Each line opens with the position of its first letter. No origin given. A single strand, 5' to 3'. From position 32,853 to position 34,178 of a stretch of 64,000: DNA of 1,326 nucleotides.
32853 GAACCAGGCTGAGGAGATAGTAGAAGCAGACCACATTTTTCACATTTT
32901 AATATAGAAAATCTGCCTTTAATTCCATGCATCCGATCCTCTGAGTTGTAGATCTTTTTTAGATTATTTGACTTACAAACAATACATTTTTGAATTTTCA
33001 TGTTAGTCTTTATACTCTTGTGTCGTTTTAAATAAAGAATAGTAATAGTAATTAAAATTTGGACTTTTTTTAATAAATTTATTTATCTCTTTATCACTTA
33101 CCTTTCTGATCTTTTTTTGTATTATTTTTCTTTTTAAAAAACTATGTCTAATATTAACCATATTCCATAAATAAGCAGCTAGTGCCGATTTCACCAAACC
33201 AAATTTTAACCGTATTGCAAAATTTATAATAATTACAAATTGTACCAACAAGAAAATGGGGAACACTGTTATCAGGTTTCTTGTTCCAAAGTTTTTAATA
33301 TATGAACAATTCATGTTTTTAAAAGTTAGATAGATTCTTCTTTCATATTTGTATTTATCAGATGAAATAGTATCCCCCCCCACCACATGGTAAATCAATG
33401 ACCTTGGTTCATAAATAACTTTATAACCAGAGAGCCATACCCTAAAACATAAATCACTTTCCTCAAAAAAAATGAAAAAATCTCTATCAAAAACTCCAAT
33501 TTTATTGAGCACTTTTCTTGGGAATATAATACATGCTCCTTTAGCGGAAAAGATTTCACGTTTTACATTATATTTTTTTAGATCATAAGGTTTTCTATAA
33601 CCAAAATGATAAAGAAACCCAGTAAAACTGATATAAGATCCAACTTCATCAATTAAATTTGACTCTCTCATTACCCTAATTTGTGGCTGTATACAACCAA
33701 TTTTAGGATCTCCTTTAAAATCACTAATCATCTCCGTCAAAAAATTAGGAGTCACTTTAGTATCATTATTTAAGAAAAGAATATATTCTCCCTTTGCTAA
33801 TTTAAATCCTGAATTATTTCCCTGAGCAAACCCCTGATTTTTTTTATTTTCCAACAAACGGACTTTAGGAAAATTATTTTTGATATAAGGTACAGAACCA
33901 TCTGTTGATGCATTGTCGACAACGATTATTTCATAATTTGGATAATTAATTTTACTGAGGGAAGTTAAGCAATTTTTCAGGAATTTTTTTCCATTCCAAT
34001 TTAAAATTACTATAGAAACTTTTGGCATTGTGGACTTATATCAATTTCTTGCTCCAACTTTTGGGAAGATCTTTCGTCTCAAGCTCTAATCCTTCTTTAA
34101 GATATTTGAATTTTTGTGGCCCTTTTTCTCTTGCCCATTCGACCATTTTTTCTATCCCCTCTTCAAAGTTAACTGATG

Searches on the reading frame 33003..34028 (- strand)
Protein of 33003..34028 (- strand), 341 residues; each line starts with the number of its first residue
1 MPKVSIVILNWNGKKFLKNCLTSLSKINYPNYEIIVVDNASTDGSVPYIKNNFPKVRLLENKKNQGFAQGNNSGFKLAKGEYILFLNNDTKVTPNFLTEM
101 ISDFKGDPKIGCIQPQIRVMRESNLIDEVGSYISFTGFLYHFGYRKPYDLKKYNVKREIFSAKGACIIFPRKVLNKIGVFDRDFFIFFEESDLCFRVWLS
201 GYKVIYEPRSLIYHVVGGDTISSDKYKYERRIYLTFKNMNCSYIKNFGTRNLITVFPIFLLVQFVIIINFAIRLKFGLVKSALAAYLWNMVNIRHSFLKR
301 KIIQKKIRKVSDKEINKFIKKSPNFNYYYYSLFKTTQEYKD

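Call 5: search_protein_families(library=pfam, proteins=[window:33003-34028:-], max_evalue=0.001)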
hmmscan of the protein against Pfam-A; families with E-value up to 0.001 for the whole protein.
window:33003-34028:- (341 aa): 6 families
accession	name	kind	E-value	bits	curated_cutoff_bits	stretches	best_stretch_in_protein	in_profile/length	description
PF00535.33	Glycos_transf_2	-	2e-29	103.1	23.3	1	5-177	1-167/168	Glycosyl transferase family 2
PF13641.12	Glyco_tranf_2_3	-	4.3e-21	76.4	27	1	2-215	1-212/230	Glycosyltransferase like family 2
PF13632.12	Glyco_trans_2_3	-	3.5e-13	50.2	27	1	82-275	1-185/198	Glycosyl transferase family group 2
PF10111.15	Glyco_tranf_2_2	-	1.2e-08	35.2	27.3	1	6-215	4-217/276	Glycosyltransferase like family 2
PF13712.12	Glyco_tranf_2_5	-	7.4e-05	23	27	0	13-113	8-88/210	Glycosyltransferase like family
PF13506.12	Glyco_transf_21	-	0.00015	21.7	21.7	1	74-180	25-120/174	Glycosyl transferase family 21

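Call 10: find_encoding_contigs(protein=window:33003-34028:-, flank=3000, max_places=10)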
Protein window:33003-34028:- (341 aa): no gene with exactly this product is on record in the collection.

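Call 11: find_homologous_proteins(query=window:33003-34028:-, max_evalue=1e-10)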
Query window:33003-34028:- (341 aa): 6827 proteins with E <= 1e-10 among 8000 candidates; the best 120 are listed.
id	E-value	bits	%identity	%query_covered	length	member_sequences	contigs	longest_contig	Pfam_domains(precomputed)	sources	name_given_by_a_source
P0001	1.7e-225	766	100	100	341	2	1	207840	PF13632.13,PF10111.15,PF13506.14,PF13641.13,PF00535.33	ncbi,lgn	-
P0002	5.2e-161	554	68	100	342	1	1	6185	PF13632.13,PF10111.15,PF13641.13,PF00535.33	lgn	-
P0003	4.4e-156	537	67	100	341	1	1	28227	PF13632.13,PF10111.15,PF13641.13,PF00535.33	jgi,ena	-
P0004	4.5e-156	537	66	100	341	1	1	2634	PF13632.13,PF10111.15,PF13641.13,PF00535.33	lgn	-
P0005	1.7e-155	535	67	100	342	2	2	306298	PF13632.13,PF10111.15,PF13641.13,PF00535.33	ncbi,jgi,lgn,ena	-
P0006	8.6e-155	533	66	100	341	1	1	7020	PF13632.13,PF10111.15,PF13641.13,PF00535.33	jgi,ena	-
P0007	2.0e-154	532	67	100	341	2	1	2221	PF13632.13,PF10111.15,PF13641.13,PF00535.33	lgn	-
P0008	2.5e-154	532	66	100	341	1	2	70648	PF13632.13,PF10111.15,PF13641.13,PF00535.33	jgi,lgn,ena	-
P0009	8.2e-154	530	66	100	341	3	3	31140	PF13632.13,PF10111.15,PF13641.13,PF00535.33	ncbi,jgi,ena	-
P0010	1.2e-153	529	67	100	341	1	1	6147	PF13632.13,PF10111.15,PF13641.13,PF00535.33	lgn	-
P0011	1.9e-153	529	66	100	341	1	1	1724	PF13632.13,PF10111.15,PF13641.13,PF00535.33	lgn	-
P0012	1.9e-153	529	65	100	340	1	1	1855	PF13632.13,PF10111.15,PF13641.13,PF00535.33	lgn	-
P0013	2.4e-153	528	66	100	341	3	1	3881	PF13632.13,PF10111.15,PF13641.13,PF00535.33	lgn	-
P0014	3.3e-153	528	65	100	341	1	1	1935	PF13632.13,PF10111.15,PF13641.13,PF00535.33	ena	-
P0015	4.5e-152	524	65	100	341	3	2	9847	PF13632.13,PF10111.15,PF13641.13,PF00535.33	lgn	-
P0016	2.9e-151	521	67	100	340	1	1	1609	PF13632.13,PF10111.15,PF13641.13,PF00535.33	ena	-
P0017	3.3e-150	518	66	100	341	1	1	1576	PF13632.13,PF10111.15,PF13641.13,PF00535.33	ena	-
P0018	4.9e-149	514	63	100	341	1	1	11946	PF13632.13,PF10111.15,PF13641.13,PF00535.33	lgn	-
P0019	5.3e-149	514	63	100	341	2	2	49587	PF13632.13,PF10111.15,PF13641.13,PF00535.33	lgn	-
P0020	2.8e-146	505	64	95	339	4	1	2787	PF13632.13,PF10111.15,PF13641.13,PF00535.33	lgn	-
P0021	1.9e-145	502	64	100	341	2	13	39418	PF13632.13,PF10111.15,PF13641.13,PF00535.33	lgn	-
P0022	1.6e-144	499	61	100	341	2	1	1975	PF13632.13,PF10111.15,PF13641.13,PF00535.33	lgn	-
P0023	2.5e-144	499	63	100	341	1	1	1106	PF13632.13,PF10111.15,PF13641.13,PF00535.33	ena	-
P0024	4.6e-144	498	61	100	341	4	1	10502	PF13632.13,PF10111.15,PF13641.13,PF00535.33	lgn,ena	-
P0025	4.5e-143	495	63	100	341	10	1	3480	PF13632.13,PF10111.15,PF13641.13,PF00535.33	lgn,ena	-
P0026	2.4e-142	492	62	100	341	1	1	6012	PF13632.13,PF10111.15,PF13641.13,PF00535.33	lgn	-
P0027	2.7e-141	489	62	100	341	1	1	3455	PF13632.13,PF10111.15,PF13641.13,PF00535.33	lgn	-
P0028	1.3e-140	487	63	100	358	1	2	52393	PF13632.13,PF10111.15,PF13506.14,PF13641.13,PF00535.33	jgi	-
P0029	1.3e-140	486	64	100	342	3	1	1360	PF13632.13,PF10111.15,PF13641.13,PF00535.33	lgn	-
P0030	5.6e-140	484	64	96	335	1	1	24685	PF13632.13,PF10111.15,PF13641.13,PF00535.33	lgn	-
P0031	1.6e-138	480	61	100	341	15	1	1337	PF13632.13,PF10111.15,PF13641.13,PF00535.33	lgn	-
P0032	3.6e-138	478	59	100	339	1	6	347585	PF13632.13,PF10111.15,PF13506.14,PF13641.13,PF00535.33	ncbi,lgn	-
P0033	1.8e-132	460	60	96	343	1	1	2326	PF13632.13,PF10111.15,PF13641.13,PF00535.33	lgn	-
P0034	3.1e-131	456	55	100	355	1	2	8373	PF13632.13,PF10111.15,PF13506.14,PF13641.13,PF00535.33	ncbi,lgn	-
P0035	5.5e-131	455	57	100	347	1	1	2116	PF13632.13,PF10111.15,PF13641.13,PF00535.33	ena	-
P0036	7.1e-131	454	57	100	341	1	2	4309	PF13632.13,PF10111.15,PF13641.13,PF00535.33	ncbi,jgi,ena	-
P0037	8.0e-131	454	58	100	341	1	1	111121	PF13632.13,PF10111.15,PF13506.14,PF13641.13,PF00535.33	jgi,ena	-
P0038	9.3e-131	454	57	100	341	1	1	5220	PF13632.13,PF10111.15,PF13641.13,PF00535.33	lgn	-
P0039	1.9e-130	453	56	100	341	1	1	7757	PF13632.13,PF10111.15,PF13641.13,PF00535.33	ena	-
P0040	2.0e-130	453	57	100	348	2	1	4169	PF13632.13,PF10111.15,PF13506.14,PF13641.13,PF00535.33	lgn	-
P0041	5.4e-130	452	67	86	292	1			PF13632.13,PF10111.15,PF13641.13,PF00535.33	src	-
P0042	2.0e-129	450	59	100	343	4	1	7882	PF13632.13,PF10111.15,PF13506.14,PF13641.13,PF00535.33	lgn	-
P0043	4.8e-129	448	58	100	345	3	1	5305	PF13632.13,PF10111.15,PF13641.13,PF00535.33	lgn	-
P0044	8.6e-129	448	55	100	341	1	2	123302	PF13632.13,PF10111.15,PF13506.14,PF13641.13,PF00535.33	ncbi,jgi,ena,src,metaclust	metaclust:\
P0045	8.9e-129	448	57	100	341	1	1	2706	PF13632.13,PF10111.15,PF13641.13,PF00535.33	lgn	-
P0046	1.2e-128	447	57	100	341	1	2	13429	PF13632.13,PF10111.15,PF13506.14,PF13641.13,PF00535.33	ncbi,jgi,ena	-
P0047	2.0e-128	446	56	100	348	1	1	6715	PF13632.13,PF10111.15,PF13641.13,PF00535.33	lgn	-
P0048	2.6e-128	446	58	100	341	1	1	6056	PF13632.13,PF10111.15,PF13641.13,PF00535.33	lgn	-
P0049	2.6e-128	446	55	99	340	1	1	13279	PF13632.13,PF10111.15,PF13641.13,PF00535.33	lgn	-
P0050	3.2e-128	446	57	100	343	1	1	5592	PF13632.13,PF10111.15,PF13641.13,PF00535.33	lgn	-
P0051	8.4e-128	444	57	100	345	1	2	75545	PF13632.13,PF10111.15,PF13506.14,PF13641.13,PF00535.33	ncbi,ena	-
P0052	8.8e-128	444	57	100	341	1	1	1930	PF13632.13,PF10111.15,PF13641.13,PF00535.33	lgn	-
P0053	1.1e-127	444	57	100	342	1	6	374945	PF13632.13,PF10111.15,PF13641.13,PF00535.33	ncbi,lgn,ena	ncbi:MAG: glycosyltransferase family 2 protein [Patescibacteria group bacterium]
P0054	1.4e-127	444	57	100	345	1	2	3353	PF13632.13,PF10111.15,PF13641.13,PF00535.33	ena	-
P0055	2.3e-127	443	56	100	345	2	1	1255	PF13632.13,PF10111.15,PF13641.13,PF00535.33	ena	-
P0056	2.5e-127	443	57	100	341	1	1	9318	PF13632.13,PF10111.15,PF13641.13,PF00535.33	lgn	-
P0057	3.8e-127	442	56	100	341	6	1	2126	PF13632.13,PF10111.15,PF13641.13,PF00535.33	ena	-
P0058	4.1e-127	442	55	100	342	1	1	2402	PF13632.13,PF10111.15,PF13641.13,PF00535.33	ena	-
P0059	5.1e-127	442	57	100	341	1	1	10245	PF13632.13,PF10111.15,PF13641.13,PF00535.33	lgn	-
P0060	6.2e-127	442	55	100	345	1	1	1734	PF13632.13,PF10111.15,PF13641.13,PF00535.33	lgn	-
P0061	7.6e-127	441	57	100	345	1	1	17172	PF13632.13,PF10111.15,PF13641.13,PF00535.33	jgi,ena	-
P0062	1.7e-126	440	57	100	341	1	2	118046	PF13632.13,PF10111.15,PF13641.13,PF00535.33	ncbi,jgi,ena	-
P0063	3.8e-126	439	56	100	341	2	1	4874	PF13632.13,PF10111.15,PF13641.13,PF00535.33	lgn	-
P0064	3.9e-126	439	55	100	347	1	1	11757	PF13632.13,PF10111.15,PF13641.13,PF00535.33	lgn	-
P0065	4.9e-126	439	56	100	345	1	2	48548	PF13632.13,PF10111.15,PF13506.14,PF13641.13,PF00535.33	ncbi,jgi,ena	-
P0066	1.4e-125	437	56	100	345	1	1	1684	PF13632.13,PF10111.15,PF13641.13,PF00535.33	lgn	-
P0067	1.5e-125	437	55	100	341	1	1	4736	PF13632.13,PF10111.15,PF13641.13,PF00535.33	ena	-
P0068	1.6e-125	437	55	100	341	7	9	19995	PF13632.13,PF10111.15,PF13641.13,PF00535.33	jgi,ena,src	-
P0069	1.9e-125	437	55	100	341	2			PF13632.13,PF10111.15,PF13506.14,PF13641.13,PF00535.33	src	-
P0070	2.1e-125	437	58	100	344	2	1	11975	PF13632.13,PF10111.15,PF13641.13,PF00535.33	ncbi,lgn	ncbi:MAG: glycosyltransferase family 2 protein [Patescibacteria group bacterium]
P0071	3.5e-125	436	55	99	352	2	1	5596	PF13632.13,PF10111.15,PF13641.13,PF00535.33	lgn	-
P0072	3.6e-125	436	56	100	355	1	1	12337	PF13632.13,PF10111.15,PF13641.13,PF00535.33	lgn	-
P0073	4.1e-125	436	53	100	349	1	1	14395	PF13632.13,PF10111.15,PF13641.13,PF00535.33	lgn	-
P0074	4.7e-125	435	55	100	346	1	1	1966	PF13632.13,PF10111.15,PF13641.13,PF00535.33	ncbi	-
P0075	5.3e-125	435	56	100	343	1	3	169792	PF13632.13,PF10111.15,PF13641.13,PF00535.33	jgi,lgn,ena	-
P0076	1.2e-124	434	55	99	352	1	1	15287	PF13632.13,PF10111.15,PF13641.13,PF00535.33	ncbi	-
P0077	1.6e-124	434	55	100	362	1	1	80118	PF13632.13,PF10111.15,PF13641.13,PF00535.33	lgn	-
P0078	1.6e-124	434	55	99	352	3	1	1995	PF13632.13,PF10111.15,PF13641.13,PF00535.33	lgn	-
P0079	1.8e-124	433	55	99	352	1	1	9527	PF13632.13,PF10111.15,PF13641.13,PF00535.33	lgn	-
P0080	3.6e-124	432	56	100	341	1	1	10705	PF13632.13,PF10111.15,PF13641.13,PF00535.33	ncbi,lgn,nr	ncbi:MAG: glycosyltransferase family 2 protein [Candidatus Parcubacteria bacterium]|nr:glycosyltrans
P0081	4.3e-124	432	56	100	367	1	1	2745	PF13632.13,PF10111.15,PF13641.13,PF00535.33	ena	-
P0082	9.8e-124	431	57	100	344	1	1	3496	PF13632.13,PF10111.15,PF13641.13,PF00535.33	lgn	-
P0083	1.3e-123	431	54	100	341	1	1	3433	PF13632.13,PF10111.15,PF13641.13,PF00535.33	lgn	-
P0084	1.3e-123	431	55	99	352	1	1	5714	PF13632.13,PF10111.15,PF13641.13,PF00535.33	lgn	-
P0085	1.3e-123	431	55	99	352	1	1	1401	PF13632.13,PF10111.15,PF13641.13,PF00535.33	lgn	-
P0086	3.6e-123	429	55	100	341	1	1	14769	PF13632.13,PF10111.15,PF13641.13,PF00535.33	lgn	-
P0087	4.3e-123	429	56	100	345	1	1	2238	PF13632.13,PF10111.15,PF13506.14,PF13641.13,PF00535.33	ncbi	-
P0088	5.6e-123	429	57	100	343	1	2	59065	PF13632.13,PF10111.15,PF13641.13,PF00535.33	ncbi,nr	ncbi:glycosyltransferase family 2 protein [Candidatus Gottesmanbacteria bacterium]|nr:glycosyltransf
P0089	5.7e-123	428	56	100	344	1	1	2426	PF13632.13,PF10111.15,PF13641.13,PF00535.33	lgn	-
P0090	1.4e-122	427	56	100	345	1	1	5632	PF13632.13,PF10111.15,PF13641.13,PF00535.33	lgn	-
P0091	3.2e-122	426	54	100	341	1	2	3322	PF13632.13,PF10111.15,PF13641.13,PF00535.33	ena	-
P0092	8.6e-122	425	53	99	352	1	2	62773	PF13632.13,PF10111.15,PF13641.13,PF00535.33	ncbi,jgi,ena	-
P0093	2.7e-121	423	54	100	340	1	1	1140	PF13632.13,PF10111.15,PF13641.13,PF00535.33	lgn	-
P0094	8.3e-121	421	53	99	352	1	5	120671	PF13632.13,PF10111.15,PF13641.13,PF00535.33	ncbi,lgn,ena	ncbi:MAG: glycosyltransferase family 2 protein [Patescibacteria group bacterium]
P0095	1.8e-119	417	55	96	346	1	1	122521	PF13632.13,PF10111.15,PF13641.13,PF00535.33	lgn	-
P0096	3.2e-118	413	54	100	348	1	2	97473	PF13632.13,PF10111.15,PF13506.14,PF13641.13,PF00535.33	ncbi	-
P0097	6.5e-118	412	53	99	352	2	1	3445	PF13632.13,PF10111.15,PF13641.13,PF00535.33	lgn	-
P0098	1.0e-117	411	56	94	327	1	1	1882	PF13632.13,PF10111.15,PF13641.13,PF00535.33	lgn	-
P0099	1.4e-117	411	53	99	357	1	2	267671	PF13632.13,PF10111.15,PF13641.13,PF00535.33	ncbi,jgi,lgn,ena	-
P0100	3.7e-117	409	53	99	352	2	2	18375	PF13632.13,PF10111.15,PF13641.13,PF00535.33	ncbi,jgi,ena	-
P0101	6.5e-117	409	54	99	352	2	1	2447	PF13632.13,PF10111.15,PF13641.13,PF00535.33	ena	-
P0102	1.4e-116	407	53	99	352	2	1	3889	PF13632.13,PF10111.15,PF13641.13,PF00535.33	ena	-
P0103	8.6e-116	405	51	100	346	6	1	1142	PF13632.13,PF13641.13,PF00535.33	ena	-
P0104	5.5e-115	402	52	100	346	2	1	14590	PF13632.13,PF10111.15,PF13506.14,PF13641.13,PF00535.33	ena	-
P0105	2.0e-114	400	52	98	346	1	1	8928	PF13632.13,PF10111.15,PF13641.13,PF00535.33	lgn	-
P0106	4.4e-113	396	54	100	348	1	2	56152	PF13632.13,PF10111.15,PF13641.13,PF00535.33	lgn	-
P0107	6.4e-113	395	69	72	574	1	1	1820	PF14559.13,PF13632.13,PF13431.13,PF10111.15,PF13641.13,PF13414.13,PF00515.35,PF00535.33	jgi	-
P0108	9.3e-113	395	49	100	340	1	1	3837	PF13632.13,PF10111.15,PF13641.13,PF00535.33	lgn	-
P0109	7.2e-112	392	57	83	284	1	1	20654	PF13632.13,PF10111.15,PF13641.13,PF00535.33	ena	-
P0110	7.6e-109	382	49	100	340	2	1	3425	PF13632.13,PF10111.15,PF13641.13,PF00535.33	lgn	-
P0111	1.9e-106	374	50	100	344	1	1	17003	PF13632.13,PF10111.15,PF13641.13,PF00535.33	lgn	-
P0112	1.1e-104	368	52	89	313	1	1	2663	PF13632.13,PF10111.15,PF13641.13,PF00535.33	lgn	-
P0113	1.7e-104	368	50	99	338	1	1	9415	PF13632.13,PF10111.15,PF13506.14,PF13641.13,PF00535.33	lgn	-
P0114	1.3e-102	362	49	100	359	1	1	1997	PF13632.13,PF10111.15,PF13641.13,PF00535.33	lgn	-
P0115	3.0e-101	357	49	97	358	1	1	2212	PF13632.13,PF10111.15,PF13506.14,PF13641.13,PF00535.33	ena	-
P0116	4.8e-101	356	50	99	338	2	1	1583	PF13632.13,PF10111.15,PF13506.14,PF13641.13,PF00535.33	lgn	-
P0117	5.2e-100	353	49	100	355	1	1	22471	PF13632.13,PF10111.15,PF13506.14,PF13641.13,PF00535.33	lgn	-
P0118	6.5e-100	353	47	100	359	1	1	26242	PF13632.13,PF10111.15,PF13641.13,PF00535.33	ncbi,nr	ncbi:MAG: glycosyltransferase [Candidatus Levybacteria bacterium]|nr:glycosyltransferase [Candidatus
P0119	2.8e-99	351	45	99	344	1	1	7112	PF13632.13,PF10111.15,PF13641.13,PF00535.33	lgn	-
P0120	3.2e-99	350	48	99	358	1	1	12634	PF13632.13,PF10111.15,PF13641.13,PF00535.33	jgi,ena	-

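Call 13: list_cluster_members(proteins=[P0001])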
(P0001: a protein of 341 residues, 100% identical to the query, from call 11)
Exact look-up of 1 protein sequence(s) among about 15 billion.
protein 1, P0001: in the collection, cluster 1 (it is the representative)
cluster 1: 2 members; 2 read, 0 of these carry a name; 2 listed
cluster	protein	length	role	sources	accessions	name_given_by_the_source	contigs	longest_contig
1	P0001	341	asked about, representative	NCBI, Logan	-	-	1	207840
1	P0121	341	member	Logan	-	-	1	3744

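Call 14: find_encoding_contigs(protein=P0001, flank=10000, max_places=6)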
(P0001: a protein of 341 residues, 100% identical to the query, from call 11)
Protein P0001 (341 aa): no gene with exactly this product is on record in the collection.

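Call 15: find_encoding_contigs(protein=P0121, flank=5000, max_places=6)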
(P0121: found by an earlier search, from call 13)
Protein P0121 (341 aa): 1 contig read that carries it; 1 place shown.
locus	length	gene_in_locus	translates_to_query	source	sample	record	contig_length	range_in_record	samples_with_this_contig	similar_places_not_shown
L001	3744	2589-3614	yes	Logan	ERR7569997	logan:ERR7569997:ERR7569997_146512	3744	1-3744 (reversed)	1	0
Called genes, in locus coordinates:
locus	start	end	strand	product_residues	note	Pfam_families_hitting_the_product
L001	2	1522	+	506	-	?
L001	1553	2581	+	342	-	PF01073:3Beta_HSD, PF01370:Epimerase, PF02719:Polysacc_synt_2, PF04321:RmlD_sub_bind, PF07993:NAD_binding_4 (faint), PF13460:NAD_binding_10, PF16363:GDP_Man_Dehyd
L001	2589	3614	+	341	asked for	PF00535:Glycos_transf_2, PF10111:Glyco_tranf_2_2, PF13506:Glyco_transf_21, PF13641:Glyco_tranf_2_3, PF13632:Glyco_trans_2_3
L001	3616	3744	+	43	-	?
